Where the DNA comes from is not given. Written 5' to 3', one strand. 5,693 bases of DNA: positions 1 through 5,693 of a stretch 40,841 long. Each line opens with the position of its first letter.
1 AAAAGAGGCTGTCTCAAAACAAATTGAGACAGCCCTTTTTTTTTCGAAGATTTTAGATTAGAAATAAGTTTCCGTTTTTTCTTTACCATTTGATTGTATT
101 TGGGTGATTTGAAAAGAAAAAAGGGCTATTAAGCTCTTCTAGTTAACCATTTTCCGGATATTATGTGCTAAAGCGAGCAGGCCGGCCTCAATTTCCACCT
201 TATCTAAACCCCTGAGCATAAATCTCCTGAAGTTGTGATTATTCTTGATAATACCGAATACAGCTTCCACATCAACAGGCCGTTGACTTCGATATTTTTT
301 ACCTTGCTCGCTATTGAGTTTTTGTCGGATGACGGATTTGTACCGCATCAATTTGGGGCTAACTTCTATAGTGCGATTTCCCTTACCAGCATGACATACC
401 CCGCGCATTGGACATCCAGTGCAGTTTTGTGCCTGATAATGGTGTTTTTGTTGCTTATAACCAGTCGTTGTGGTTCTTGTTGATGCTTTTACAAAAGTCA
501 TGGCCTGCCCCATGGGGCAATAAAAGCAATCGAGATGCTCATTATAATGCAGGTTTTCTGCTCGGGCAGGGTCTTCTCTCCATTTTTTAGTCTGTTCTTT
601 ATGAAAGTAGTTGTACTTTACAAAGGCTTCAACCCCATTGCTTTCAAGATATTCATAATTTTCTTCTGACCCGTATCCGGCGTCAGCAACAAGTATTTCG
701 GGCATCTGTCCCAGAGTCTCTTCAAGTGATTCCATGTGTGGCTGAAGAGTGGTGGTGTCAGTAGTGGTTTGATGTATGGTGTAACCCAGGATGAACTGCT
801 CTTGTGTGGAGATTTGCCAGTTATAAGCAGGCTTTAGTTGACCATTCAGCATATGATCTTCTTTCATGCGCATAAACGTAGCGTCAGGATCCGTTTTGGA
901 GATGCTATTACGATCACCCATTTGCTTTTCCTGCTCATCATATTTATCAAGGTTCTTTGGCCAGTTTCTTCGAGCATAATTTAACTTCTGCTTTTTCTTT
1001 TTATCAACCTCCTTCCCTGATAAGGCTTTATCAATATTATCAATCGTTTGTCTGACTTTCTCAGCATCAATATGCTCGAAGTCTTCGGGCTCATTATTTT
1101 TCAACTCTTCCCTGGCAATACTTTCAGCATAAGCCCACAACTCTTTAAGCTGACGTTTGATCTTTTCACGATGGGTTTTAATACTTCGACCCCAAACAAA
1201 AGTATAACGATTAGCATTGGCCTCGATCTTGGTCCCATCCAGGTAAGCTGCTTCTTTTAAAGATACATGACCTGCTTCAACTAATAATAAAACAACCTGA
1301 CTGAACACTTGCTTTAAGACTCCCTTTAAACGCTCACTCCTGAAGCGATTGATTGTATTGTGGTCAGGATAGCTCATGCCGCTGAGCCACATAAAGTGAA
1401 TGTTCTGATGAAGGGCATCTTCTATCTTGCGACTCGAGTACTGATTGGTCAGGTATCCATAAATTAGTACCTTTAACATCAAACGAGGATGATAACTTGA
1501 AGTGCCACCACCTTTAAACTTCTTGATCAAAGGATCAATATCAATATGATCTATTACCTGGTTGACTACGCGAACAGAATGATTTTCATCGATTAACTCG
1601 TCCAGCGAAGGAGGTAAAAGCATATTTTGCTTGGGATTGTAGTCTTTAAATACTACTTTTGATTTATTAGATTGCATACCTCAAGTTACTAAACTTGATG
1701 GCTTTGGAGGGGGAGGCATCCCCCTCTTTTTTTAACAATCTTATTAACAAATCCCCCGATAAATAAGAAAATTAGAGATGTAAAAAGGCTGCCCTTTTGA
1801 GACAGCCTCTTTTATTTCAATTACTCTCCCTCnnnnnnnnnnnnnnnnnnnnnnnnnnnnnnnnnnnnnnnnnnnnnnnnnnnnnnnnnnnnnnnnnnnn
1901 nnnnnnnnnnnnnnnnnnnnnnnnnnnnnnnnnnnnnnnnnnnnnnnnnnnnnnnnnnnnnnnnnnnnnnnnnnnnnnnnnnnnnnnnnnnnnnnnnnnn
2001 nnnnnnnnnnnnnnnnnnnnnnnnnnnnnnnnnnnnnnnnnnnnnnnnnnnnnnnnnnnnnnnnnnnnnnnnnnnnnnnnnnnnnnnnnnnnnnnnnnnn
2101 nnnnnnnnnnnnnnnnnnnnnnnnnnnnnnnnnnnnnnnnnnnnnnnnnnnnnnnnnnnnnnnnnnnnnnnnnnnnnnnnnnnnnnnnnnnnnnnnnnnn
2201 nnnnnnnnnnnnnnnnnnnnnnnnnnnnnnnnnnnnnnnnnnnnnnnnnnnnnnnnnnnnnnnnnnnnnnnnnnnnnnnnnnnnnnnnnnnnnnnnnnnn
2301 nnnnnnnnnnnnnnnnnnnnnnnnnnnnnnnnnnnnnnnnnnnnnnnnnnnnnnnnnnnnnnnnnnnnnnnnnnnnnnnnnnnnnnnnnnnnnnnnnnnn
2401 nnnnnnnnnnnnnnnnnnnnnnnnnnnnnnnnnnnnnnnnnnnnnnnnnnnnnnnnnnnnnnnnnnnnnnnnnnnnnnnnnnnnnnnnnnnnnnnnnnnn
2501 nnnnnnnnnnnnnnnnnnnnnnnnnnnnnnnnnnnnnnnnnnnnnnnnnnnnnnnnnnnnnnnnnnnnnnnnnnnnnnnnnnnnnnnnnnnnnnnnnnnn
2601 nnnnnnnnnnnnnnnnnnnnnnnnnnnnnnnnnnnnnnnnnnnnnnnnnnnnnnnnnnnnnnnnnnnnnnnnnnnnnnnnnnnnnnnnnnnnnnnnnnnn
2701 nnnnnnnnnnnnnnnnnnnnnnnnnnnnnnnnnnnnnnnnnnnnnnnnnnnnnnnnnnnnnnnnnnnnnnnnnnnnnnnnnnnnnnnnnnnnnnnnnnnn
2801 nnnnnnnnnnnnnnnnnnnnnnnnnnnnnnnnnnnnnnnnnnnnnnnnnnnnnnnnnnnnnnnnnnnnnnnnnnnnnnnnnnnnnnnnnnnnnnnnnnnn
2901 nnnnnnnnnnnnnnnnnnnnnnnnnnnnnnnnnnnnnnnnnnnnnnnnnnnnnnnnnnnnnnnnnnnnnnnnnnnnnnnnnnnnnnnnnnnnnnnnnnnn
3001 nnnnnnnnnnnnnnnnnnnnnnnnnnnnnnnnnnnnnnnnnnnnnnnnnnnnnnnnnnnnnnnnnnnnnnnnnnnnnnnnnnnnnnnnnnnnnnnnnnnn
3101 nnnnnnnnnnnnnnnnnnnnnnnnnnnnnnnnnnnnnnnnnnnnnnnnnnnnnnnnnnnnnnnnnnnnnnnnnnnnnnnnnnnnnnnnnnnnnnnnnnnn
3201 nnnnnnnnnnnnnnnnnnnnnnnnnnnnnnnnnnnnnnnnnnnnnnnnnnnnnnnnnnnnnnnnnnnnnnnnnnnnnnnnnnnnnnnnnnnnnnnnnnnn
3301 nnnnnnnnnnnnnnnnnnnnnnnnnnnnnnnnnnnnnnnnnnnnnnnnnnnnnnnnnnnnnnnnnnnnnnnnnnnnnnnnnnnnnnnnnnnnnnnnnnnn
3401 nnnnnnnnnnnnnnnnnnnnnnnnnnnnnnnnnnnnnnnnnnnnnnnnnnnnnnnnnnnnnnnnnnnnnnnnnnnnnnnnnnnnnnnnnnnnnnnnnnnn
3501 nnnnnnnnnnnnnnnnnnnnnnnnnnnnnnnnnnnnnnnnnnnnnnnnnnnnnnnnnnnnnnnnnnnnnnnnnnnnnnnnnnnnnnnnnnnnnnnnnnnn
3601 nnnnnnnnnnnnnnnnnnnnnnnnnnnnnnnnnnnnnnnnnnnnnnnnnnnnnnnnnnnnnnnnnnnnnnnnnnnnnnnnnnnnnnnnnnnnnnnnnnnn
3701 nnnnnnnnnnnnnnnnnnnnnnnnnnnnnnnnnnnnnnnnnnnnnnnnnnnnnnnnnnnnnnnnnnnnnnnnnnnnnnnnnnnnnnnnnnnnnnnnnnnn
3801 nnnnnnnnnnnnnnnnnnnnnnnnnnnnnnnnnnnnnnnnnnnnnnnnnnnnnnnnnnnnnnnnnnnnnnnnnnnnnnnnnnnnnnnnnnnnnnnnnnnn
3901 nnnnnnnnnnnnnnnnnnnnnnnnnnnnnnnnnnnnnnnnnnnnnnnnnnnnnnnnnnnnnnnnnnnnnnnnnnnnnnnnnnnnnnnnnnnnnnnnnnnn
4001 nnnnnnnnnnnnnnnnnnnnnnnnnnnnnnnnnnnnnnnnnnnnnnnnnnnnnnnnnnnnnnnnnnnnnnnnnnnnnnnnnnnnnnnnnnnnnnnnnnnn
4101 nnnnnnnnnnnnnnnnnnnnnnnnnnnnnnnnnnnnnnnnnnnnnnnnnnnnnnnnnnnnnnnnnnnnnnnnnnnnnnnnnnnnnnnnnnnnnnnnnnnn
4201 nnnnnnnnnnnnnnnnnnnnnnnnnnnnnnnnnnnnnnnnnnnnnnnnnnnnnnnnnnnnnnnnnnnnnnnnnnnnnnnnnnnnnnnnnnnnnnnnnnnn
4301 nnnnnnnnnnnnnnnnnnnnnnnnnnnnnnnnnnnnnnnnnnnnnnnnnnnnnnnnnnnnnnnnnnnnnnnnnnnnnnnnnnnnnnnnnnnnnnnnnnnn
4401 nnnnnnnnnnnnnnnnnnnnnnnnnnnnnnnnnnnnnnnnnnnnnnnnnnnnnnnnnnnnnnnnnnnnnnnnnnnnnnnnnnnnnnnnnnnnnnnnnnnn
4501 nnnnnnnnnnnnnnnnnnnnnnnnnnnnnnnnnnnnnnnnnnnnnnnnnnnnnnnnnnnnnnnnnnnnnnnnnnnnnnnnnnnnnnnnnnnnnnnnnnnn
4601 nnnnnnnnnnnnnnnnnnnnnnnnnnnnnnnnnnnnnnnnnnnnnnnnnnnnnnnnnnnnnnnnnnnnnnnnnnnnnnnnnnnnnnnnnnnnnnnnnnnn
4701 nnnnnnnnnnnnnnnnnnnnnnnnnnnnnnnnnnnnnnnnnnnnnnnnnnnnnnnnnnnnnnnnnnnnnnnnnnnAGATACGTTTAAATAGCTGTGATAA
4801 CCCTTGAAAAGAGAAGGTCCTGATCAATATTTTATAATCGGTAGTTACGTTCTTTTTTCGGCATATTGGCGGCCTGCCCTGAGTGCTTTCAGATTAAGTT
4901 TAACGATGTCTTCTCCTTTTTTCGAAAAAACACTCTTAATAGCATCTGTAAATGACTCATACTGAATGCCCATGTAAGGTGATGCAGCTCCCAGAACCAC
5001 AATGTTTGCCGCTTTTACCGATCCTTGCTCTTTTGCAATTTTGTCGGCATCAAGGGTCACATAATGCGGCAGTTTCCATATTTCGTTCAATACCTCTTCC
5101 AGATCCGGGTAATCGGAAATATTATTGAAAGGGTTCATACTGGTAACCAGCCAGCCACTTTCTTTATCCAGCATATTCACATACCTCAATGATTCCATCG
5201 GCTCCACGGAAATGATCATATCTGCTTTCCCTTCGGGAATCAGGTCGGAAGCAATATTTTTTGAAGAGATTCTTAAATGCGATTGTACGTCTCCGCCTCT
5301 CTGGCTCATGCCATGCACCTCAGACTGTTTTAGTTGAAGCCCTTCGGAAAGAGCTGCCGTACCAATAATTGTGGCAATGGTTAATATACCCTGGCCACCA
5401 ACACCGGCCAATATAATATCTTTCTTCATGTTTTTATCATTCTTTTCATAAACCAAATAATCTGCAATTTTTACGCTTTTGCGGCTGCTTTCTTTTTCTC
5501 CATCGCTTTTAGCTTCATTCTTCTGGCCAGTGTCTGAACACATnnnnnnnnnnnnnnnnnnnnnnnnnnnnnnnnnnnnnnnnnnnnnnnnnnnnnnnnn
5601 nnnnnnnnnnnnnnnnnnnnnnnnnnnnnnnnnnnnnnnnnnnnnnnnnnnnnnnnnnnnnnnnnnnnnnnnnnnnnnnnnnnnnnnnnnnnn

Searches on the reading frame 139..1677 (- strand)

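Call 73: search_protein_families(library=pfam, proteins=[window:139-1677:-], max_evalue=0.00001)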
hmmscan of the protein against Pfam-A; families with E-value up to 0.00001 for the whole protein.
window:139-1677:- (512 aa): 3 families
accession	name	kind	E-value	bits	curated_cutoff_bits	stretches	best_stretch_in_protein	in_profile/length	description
PF13751.12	DDE_Tnp_1_6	-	5e-33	114.5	25.1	1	386-511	1-125/125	Transposase DDE domain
PF05598.16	DUF772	-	2.5e-22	79.1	23.1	1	58-128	1-74/74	Transposase domain (DUF772)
PF01609.27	DDE_Tnp_1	-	1.6e-14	54.6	23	1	263-507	8-200/200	Transposase DDE domain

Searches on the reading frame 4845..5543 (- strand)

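Call 73: search_protein_families(library=pfam, proteins=[window:4845-5543:-], max_evalue=0.00001)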
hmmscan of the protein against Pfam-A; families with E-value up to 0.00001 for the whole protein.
window:4845-5543:- (232 aa): 1 family
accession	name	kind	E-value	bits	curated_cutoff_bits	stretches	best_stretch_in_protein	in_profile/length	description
PF01558.24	POR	-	4.2e-35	121.9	27.4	1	49-226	1-173/173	Pyruvate ferredoxin/flavodoxin oxidoreductase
